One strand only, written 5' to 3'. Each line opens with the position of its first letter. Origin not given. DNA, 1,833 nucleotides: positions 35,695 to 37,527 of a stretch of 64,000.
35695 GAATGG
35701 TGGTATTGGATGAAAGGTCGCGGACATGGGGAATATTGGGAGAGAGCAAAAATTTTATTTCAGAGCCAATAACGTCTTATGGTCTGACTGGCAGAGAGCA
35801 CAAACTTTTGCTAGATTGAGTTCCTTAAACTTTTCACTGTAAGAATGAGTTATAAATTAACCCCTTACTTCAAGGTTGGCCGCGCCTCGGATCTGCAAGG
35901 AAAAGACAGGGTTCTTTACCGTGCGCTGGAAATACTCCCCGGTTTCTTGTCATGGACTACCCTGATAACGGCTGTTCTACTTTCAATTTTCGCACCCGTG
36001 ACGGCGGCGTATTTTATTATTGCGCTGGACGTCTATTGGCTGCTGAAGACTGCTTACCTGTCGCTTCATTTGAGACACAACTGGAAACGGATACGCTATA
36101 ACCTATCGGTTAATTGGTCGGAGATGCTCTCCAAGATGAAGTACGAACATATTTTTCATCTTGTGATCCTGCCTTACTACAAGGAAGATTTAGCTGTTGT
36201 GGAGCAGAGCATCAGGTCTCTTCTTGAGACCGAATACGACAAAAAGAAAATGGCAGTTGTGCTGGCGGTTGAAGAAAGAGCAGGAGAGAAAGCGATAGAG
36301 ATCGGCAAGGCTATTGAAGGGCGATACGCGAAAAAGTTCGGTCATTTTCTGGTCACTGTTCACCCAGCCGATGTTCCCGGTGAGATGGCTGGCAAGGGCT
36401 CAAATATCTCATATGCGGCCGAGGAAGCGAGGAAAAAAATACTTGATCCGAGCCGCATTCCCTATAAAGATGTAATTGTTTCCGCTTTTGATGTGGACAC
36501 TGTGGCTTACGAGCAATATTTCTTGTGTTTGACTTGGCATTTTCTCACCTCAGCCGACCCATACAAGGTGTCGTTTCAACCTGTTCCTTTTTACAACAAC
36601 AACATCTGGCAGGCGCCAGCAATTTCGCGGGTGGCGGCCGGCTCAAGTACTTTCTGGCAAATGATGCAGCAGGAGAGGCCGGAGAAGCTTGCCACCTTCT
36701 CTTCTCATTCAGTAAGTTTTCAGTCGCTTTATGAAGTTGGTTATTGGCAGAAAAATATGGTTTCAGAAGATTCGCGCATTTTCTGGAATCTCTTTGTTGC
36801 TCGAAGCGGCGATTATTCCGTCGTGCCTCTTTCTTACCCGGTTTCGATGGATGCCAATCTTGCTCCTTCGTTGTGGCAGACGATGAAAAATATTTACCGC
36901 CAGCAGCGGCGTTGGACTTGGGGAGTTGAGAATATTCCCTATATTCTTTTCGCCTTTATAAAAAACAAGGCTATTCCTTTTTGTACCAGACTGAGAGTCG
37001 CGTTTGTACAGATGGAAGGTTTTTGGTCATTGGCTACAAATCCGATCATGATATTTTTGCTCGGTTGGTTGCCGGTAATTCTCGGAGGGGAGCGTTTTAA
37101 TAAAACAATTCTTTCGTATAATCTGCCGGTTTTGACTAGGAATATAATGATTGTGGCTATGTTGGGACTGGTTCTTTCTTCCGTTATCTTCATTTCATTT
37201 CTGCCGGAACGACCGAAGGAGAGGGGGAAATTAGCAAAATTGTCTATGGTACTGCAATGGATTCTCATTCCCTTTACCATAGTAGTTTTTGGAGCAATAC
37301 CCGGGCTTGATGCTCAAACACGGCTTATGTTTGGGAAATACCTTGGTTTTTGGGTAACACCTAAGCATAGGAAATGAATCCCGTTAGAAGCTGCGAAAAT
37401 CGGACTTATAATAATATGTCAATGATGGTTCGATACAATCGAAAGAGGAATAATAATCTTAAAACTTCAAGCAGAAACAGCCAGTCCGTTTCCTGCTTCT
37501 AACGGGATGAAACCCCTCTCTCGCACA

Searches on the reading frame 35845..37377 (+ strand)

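Call 85: search_protein_families(library=pfam, proteins=[window:35845-37377:+], max_evalue=0.00001)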
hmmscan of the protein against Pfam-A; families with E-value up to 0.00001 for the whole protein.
window:35845-37377:+ (510 aa): 1 family
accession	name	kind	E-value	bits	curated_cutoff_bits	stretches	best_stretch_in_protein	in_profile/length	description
PF13632.12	Glyco_trans_2_3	-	6.8e-07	29.7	27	1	216-413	6-181/198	Glycosyl transferase family group 2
